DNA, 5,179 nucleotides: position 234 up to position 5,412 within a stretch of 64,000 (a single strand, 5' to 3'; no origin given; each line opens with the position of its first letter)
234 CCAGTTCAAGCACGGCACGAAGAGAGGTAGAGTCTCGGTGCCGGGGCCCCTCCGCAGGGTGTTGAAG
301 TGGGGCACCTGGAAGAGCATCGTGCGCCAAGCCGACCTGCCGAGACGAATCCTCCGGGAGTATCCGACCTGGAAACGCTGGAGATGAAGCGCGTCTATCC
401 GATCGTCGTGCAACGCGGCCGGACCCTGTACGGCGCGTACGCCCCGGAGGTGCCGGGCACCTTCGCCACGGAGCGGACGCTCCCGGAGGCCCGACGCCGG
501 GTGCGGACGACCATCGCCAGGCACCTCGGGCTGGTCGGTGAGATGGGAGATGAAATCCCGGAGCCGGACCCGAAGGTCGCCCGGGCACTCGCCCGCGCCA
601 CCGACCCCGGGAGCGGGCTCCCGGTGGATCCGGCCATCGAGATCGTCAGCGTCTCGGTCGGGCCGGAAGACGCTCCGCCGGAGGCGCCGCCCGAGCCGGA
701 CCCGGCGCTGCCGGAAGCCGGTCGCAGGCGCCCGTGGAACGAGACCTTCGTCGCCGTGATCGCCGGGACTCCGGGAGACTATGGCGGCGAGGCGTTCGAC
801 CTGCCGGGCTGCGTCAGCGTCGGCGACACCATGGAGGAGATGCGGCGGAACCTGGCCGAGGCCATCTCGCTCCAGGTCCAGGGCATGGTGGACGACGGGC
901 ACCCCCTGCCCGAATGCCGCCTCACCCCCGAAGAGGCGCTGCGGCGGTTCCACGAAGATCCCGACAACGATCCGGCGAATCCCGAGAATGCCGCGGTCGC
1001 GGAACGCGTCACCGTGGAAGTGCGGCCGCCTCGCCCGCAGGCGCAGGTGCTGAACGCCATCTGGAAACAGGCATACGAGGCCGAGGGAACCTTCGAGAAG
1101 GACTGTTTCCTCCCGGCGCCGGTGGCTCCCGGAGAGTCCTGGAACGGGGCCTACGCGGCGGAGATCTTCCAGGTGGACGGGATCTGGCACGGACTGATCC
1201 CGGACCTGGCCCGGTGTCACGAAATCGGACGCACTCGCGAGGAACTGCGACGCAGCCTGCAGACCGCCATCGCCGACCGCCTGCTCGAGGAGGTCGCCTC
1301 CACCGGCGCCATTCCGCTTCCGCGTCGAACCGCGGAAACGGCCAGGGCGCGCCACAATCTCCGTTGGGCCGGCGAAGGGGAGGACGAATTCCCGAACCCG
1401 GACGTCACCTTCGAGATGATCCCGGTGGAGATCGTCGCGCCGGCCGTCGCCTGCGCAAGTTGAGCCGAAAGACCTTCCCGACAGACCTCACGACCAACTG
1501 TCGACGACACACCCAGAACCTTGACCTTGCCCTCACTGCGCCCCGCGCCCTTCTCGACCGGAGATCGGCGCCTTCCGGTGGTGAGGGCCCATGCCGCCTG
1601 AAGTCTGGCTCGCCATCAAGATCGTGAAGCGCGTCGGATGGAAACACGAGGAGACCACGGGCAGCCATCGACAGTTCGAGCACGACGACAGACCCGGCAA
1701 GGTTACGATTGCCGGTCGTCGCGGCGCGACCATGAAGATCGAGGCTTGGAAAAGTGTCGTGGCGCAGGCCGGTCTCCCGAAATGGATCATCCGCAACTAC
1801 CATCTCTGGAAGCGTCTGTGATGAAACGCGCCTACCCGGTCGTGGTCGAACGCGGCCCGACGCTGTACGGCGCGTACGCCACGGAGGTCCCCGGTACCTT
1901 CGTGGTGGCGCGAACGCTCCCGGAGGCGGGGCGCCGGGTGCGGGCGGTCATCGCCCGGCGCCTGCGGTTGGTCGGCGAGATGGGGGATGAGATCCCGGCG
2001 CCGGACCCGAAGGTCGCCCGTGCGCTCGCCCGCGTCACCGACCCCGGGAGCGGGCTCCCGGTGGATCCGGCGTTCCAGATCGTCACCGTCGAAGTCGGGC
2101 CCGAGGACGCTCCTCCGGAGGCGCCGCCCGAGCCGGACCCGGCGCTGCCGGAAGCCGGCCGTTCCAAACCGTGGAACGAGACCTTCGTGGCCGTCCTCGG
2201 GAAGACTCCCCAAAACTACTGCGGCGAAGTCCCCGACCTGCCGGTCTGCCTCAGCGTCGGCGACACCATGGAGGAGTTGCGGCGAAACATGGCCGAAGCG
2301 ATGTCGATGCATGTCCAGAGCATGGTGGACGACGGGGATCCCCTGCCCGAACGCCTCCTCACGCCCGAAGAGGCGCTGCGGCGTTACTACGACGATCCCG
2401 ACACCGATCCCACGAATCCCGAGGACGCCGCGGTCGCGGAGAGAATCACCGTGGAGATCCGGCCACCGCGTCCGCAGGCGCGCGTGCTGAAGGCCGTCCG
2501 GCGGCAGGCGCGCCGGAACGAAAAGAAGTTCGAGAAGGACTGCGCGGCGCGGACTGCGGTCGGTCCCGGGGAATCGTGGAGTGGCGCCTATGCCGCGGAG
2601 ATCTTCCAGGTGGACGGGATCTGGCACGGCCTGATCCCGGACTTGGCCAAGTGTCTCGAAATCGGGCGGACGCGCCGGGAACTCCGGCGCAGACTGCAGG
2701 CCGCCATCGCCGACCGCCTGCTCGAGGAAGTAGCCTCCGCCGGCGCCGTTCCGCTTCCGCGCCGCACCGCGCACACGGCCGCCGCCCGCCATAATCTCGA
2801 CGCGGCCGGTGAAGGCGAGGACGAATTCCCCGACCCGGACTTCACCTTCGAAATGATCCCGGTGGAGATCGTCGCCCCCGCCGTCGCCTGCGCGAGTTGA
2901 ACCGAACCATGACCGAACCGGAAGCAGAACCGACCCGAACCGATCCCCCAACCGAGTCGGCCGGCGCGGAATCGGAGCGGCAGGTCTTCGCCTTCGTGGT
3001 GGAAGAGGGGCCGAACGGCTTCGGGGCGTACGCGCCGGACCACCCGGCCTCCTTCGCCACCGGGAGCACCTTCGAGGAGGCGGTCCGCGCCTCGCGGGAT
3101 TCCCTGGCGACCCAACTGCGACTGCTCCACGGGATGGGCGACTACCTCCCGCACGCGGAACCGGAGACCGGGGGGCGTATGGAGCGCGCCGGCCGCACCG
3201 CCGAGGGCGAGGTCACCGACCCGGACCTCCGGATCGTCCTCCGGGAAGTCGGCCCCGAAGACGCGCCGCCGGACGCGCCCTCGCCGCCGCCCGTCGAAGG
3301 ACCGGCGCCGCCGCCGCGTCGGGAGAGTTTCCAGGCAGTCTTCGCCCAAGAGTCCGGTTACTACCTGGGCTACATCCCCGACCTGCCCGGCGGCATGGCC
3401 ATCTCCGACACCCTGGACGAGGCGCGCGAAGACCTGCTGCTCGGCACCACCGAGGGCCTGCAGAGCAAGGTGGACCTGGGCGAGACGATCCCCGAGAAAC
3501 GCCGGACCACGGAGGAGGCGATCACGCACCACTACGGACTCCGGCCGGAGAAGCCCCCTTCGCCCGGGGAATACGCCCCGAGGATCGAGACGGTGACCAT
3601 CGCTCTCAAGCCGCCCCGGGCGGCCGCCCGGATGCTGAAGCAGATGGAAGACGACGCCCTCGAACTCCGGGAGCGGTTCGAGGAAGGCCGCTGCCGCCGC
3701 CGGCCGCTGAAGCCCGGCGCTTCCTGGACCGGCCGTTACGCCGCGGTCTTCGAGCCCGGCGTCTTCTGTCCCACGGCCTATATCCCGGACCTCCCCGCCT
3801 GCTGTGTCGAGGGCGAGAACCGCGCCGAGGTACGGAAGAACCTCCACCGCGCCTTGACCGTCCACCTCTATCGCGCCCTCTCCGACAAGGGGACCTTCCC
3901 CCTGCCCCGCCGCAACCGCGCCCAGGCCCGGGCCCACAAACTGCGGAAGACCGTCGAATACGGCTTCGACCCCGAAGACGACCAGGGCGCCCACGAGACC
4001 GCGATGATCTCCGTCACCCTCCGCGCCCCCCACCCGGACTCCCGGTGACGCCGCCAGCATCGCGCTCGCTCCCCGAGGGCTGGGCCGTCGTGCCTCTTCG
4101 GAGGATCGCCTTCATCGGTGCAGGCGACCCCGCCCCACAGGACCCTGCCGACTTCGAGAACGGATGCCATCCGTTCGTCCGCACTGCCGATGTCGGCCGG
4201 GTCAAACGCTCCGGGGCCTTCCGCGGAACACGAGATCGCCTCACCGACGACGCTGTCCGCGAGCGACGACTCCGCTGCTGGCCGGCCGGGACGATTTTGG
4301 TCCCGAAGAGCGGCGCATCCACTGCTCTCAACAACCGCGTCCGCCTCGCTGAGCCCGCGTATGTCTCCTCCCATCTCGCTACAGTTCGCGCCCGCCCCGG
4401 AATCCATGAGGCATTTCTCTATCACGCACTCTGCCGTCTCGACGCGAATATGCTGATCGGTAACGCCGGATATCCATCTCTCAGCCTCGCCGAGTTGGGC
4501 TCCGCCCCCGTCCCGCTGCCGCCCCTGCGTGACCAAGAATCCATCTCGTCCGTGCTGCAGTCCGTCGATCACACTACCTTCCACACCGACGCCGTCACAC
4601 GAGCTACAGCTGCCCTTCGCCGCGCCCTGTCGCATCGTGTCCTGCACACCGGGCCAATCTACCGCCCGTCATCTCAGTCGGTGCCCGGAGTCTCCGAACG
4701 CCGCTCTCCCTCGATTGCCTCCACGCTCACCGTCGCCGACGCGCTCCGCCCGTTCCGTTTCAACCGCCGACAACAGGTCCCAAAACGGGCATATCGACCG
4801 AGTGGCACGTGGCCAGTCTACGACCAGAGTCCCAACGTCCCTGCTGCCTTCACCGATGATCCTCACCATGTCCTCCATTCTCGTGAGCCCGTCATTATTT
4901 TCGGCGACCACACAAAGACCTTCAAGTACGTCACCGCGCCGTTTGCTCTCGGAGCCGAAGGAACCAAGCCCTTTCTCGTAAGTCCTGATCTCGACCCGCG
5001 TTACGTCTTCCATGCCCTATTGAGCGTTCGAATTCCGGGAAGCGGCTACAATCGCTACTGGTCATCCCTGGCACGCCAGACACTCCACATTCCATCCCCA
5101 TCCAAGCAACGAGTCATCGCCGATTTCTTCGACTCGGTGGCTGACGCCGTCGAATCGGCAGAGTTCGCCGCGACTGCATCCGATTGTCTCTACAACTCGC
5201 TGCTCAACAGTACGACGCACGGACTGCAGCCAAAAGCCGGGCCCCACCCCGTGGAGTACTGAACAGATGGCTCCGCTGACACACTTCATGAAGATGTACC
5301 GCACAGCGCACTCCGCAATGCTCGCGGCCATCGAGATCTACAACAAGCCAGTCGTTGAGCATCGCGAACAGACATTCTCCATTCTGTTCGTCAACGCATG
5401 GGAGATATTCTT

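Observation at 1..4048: Tandem array of hicA toxins paired with antitoxins built from three HicB domains, ending in a toxin-less third copy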

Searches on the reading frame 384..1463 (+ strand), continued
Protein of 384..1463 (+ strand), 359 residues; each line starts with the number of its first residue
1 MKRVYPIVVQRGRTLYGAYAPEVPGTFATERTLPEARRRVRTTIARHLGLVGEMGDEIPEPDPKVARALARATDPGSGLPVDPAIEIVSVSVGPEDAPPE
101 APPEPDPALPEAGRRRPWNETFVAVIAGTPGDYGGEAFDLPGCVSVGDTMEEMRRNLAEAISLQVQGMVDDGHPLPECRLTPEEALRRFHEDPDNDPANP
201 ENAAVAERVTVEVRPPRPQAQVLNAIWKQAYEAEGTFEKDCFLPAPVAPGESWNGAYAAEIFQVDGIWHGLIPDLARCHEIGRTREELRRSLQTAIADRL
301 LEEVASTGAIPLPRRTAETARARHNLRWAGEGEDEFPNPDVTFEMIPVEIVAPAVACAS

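Call 87: find_encoding_contigs(protein=P0026, flank=10000, max_places=2)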
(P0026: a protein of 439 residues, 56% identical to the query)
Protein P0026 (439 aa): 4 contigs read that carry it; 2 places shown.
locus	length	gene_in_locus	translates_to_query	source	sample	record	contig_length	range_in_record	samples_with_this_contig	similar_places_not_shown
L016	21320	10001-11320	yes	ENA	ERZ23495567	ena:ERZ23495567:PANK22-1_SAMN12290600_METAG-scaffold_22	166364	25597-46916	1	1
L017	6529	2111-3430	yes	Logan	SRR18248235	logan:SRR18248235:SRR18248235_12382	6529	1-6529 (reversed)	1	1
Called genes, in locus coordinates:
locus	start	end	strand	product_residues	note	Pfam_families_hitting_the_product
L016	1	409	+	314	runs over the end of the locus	PF07837:FTCD_N, PF02971:FTCD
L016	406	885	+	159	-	PF22811:Zn_ribbon_NrdR, PF03477:ATP-cone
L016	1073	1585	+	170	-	PF04542:Sigma70_r2, PF08281:Sigma70_r4_2, PF04545:Sigma70_r4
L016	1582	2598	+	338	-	-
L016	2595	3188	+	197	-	-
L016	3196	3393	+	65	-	PF18917:LiaI-LiaF-like_TM1, PF22570:LiaF-TM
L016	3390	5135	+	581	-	-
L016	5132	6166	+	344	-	-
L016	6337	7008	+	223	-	-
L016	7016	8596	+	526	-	PF12161:HsdM_N, PF02384:N6_Mtase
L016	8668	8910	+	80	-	PF07927:HicA_toxin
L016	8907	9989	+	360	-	PF21748:UPF0150 (faint), PF15919:HicB_lk_antitox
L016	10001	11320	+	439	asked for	PF15919:HicB_lk_antitox (weak), PF21748:UPF0150 (faint)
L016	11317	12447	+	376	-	PF15919:HicB_lk_antitox, PF21748:UPF0150 (weak)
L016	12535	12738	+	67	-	PF07927:HicA_toxin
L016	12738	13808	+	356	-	PF15919:HicB_lk_antitox (weak)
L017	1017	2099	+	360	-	PF21748:UPF0150 (faint), PF15919:HicB_lk_antitox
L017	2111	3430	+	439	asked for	PF15919:HicB_lk_antitox (weak), PF21748:UPF0150 (faint)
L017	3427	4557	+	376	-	PF15919:HicB_lk_antitox, PF21748:UPF0150 (weak)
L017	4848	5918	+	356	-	PF15919:HicB_lk_antitox (weak)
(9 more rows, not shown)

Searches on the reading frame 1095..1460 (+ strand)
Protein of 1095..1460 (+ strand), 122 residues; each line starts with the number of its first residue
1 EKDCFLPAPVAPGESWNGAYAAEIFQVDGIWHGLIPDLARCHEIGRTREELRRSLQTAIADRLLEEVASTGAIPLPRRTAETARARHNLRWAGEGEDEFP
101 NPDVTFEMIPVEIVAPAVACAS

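Call 50: search_protein_families(library=pfam, proteins=[window:1095-1460:+], max_evalue=1)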
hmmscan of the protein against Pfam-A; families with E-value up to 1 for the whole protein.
window:1095-1460:+ (122 aa): 3 families
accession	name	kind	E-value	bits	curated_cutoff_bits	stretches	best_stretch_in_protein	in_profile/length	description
PF21748.3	UPF0150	-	0.0028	18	27.3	1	23-74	13-64/64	UPF0150-like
PF25773.1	TPR_ANAPC2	-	0.06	13.8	27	1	34-73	37-76/111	ANAPC2-like, TPR repeats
PF15919.11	HicB_lk_antitox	-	0.067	13.8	27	1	34-83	16-65/123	HicB_like antitoxin of bacterial toxin-antitoxin system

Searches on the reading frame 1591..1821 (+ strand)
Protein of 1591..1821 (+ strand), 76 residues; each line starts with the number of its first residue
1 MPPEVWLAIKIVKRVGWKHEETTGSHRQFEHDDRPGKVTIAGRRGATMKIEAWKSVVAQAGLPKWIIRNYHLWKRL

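Call 4: search_protein_families(library=pfam, proteins=[window:1591-1821:+], max_evalue=1)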
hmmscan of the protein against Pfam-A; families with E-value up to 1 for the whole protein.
window:1591-1821:+ (76 aa): 1 family
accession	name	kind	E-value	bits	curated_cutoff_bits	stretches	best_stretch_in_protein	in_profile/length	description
PF07927.17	HicA_toxin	-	3.6e-11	43.4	27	1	9-62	5-58/58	HicA toxin of bacterial toxin-antitoxin,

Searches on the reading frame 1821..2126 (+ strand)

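Call 50: search_protein_families(library=pfam, proteins=[window:1821-2126:+], max_evalue=1)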
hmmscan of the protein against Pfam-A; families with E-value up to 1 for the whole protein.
window:1821-2126:+ (102 aa): 2 families
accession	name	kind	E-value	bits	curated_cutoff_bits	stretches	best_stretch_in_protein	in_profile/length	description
PF15919.11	HicB_lk_antitox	-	0.0023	18.5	27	1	5-62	1-59/123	HicB_like antitoxin of bacterial toxin-antitoxin system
PF20228.3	DUF6587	-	0.31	12.2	27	1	26-50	21-45/82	Family of unknown function (DUF6587)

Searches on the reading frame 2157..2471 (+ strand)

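Call 50: search_protein_families(library=pfam, proteins=[window:2157-2471:+], max_evalue=1)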
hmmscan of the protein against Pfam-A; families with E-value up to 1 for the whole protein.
window:2157-2471:+ (105 aa): 2 families
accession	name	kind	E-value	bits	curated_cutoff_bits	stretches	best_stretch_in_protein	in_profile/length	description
PF15919.11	HicB_lk_antitox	-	1.3e-10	41.9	27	1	19-65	11-57/123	HicB_like antitoxin of bacterial toxin-antitoxin system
PF21748.3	UPF0150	-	3.4e-06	27.3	27.3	1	19-64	19-64/64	UPF0150-like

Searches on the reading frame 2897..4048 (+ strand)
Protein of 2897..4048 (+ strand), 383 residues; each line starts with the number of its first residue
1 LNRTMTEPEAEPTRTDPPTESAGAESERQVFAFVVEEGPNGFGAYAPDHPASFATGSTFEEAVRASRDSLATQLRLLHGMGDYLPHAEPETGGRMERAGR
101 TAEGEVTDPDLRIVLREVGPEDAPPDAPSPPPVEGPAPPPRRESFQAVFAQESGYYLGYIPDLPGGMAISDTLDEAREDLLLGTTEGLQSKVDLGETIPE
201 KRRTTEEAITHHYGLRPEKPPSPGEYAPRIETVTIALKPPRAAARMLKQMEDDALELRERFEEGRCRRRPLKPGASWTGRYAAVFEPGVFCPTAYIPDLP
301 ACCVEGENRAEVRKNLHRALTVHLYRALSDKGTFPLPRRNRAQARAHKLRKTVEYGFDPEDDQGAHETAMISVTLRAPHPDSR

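Call 4: search_protein_families(library=pfam, proteins=[window:2897-4048:+], max_evalue=1)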
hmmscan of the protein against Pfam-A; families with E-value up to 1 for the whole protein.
window:2897-4048:+ (383 aa): 2 families
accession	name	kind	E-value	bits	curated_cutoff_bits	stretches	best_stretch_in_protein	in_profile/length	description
PF15919.11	HicB_lk_antitox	-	2e-12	47.8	27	3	40-87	11-58/123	HicB_like antitoxin of bacterial toxin-antitoxin system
PF21748.3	UPF0150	-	7.5e-08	32.6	27.3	2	151-181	16-46/64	UPF0150-like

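Call 62: search_protein_families(library=padloc, proteins=[window:2909-4048:+], max_evalue=0.001)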
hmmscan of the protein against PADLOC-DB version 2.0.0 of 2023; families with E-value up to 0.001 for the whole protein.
window:2909-4048:+ (379 aa): 0 families

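Call 79: predict_structure(alignment_id=A7)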
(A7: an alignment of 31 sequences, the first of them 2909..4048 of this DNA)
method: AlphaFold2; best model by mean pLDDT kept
length: 379 residues; sequences in the alignment: 31
mean_pLDDT: 88.1   pTM: 0.81
mean pLDDT of the five models: 88.1, 87.1, 86.3, 86.2, 85.1
residues with pLDDT >= 90: 258; 70-90: 84; 50-70: 20; < 50: 17
segments of 3 or more residues with pLDDT < 50: 10-20
pLDDT, mean of each block of 10 residues (from residue 1): 49 43 86 95 94 98 97 89 90 91 93 96 86 89 90 90 90 94 93 89 88 58 86 93 95 93 92 97 88 93 95 97 93 94 93 82 94 77
secondary structure, 60 per line:
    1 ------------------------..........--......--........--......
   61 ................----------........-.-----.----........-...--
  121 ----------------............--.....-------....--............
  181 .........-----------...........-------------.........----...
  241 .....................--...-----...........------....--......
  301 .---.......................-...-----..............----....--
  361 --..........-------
elements in order: E25-34 E37-42 E45-52 H55-76 H87-94 E107-114 E137-148 E151-155 E163-166 H169-189 H201-211 E225-233 H238-261 E264-266 E272-282 E289-292 E295-301 H305-327 E329-331 H337-350 H355-358 E363-372

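Call 81: search_protein_families(library=ncbifam, proteins=[window:2909-4048:+], max_evalue=0.01)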
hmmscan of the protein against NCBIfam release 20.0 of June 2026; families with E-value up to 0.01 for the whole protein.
window:2909-4048:+ (379 aa): 0 families

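Call 84: find_encoding_contigs(protein=window:2909-4048:+, flank=10000, max_places=8)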
Protein window:2909-4048:+ (379 aa): no gene with exactly this product is on record in the collection.

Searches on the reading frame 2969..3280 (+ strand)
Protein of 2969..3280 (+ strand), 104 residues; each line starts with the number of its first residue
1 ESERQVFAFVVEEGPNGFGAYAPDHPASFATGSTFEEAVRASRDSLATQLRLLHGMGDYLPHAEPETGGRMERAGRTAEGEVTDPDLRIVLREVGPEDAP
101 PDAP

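Call 50: search_protein_families(library=pfam, proteins=[window:2969-3280:+], max_evalue=1)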
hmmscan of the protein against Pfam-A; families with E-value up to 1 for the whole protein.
window:2969-3280:+ (104 aa): 1 family
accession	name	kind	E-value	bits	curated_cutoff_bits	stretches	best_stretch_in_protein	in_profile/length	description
PF15919.11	HicB_lk_antitox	-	0.001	19.6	27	1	16-64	11-59/123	HicB_like antitoxin of bacterial toxin-antitoxin system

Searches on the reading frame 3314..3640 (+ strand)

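Call 50: search_protein_families(library=pfam, proteins=[window:3314-3640:+], max_evalue=1)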
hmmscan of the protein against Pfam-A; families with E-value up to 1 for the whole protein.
window:3314-3640:+ (109 aa): 2 families
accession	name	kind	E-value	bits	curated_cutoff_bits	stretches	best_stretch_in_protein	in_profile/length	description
PF21748.3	UPF0150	-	0.0012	19.2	27.3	1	12-42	16-46/64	UPF0150-like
PF15919.11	HicB_lk_antitox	-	0.0021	18.6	27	1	20-64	16-60/123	HicB_like antitoxin of bacterial toxin-antitoxin system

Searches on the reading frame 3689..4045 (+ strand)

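Call 50: search_protein_families(library=pfam, proteins=[window:3689-4045:+], max_evalue=1)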
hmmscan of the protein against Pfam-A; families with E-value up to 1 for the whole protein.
window:3689-4045:+ (119 aa): 2 families
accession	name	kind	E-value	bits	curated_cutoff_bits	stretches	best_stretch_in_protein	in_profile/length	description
PF15919.11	HicB_lk_antitox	-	0.005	17.4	27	1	32-74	17-59/123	HicB_like antitoxin of bacterial toxin-antitoxin system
PF21748.3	UPF0150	-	0.024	15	27.3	1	30-69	23-62/64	UPF0150-like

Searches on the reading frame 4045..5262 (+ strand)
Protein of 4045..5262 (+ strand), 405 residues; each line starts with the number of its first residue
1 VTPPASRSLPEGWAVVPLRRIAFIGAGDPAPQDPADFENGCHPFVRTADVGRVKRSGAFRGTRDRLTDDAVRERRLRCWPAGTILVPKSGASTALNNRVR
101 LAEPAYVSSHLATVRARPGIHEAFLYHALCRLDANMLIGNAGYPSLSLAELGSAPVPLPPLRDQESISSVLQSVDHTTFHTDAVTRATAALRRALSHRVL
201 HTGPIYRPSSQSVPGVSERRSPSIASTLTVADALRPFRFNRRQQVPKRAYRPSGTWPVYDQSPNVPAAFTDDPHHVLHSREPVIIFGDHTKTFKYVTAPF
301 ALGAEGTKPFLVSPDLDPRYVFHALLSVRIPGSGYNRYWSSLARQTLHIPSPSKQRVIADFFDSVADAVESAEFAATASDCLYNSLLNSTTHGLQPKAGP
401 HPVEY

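Call 4: search_protein_families(library=pfam, proteins=[window:4045-5262:+], max_evalue=1)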
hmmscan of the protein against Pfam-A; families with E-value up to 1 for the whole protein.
window:4045-5262:+ (405 aa): 1 family
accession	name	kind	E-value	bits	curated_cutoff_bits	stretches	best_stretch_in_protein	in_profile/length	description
PF01420.25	Methylase_S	-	1.4e-10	42.1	22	1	10-177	1-155/168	Type I restriction modification DNA specificity domain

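Call 62: search_protein_families(library=padloc, proteins=[window:4045-5262:+], max_evalue=0.001)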
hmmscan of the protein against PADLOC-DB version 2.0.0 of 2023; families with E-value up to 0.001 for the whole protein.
window:4045-5262:+ (405 aa): 54 families (the best 25 are shown)
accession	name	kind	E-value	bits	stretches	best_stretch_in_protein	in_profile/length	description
PDLC03062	Specificity_I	-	5.7e-29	99.5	1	245-387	33-175/375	Type I specificity subunit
PDLC03132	Specificity_I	-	6.2e-21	73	1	156-351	137-330/387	Type I specificity subunit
PDLC03053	Specificity_I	-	4.7e-20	70.2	1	15-175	3-162/397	Type I specificity subunit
PDLC03067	Specificity_I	-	6.8e-18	62.8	1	253-389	40-180/383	Type I specificity subunit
PDLC03162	Specificity_I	-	1.6e-14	51.6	1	8-184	3-181/431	Type I specificity subunit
PDLC03134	Specificity_I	-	2.5e-14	50.9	1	9-178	211-380/428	Type I specificity subunit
PDLC03150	Specificity_I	-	8.9e-13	45.8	1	253-372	77-196/475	Type I specificity subunit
PDLC03072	Specificity_I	-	1e-12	45.9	1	8-173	232-402/448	Type I specificity subunit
PDLC03108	Specificity_I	-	2e-12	45.2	1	3-204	27-226/452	Type I specificity subunit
PDLC03105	Specificity_I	-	2.5e-12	45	1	9-175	234-402/448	Type I specificity subunit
PDLC03068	Specificity_I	-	2.7e-12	44.6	1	13-176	4-167/403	Type I specificity subunit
PDLC03087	Specificity_I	-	2.8e-12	44.3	1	9-199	11-205/418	Type I specificity subunit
PDLC03194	Specificity_I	-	3.8e-11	40.6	1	8-178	4-172/391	Type I specificity subunit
PDLC04137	mad5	-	5.8e-11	40.2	1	8-178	208-372/392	mads_5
PDLC03099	Specificity_I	-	2.1e-10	38.3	1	108-177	75-146/405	Type I specificity subunit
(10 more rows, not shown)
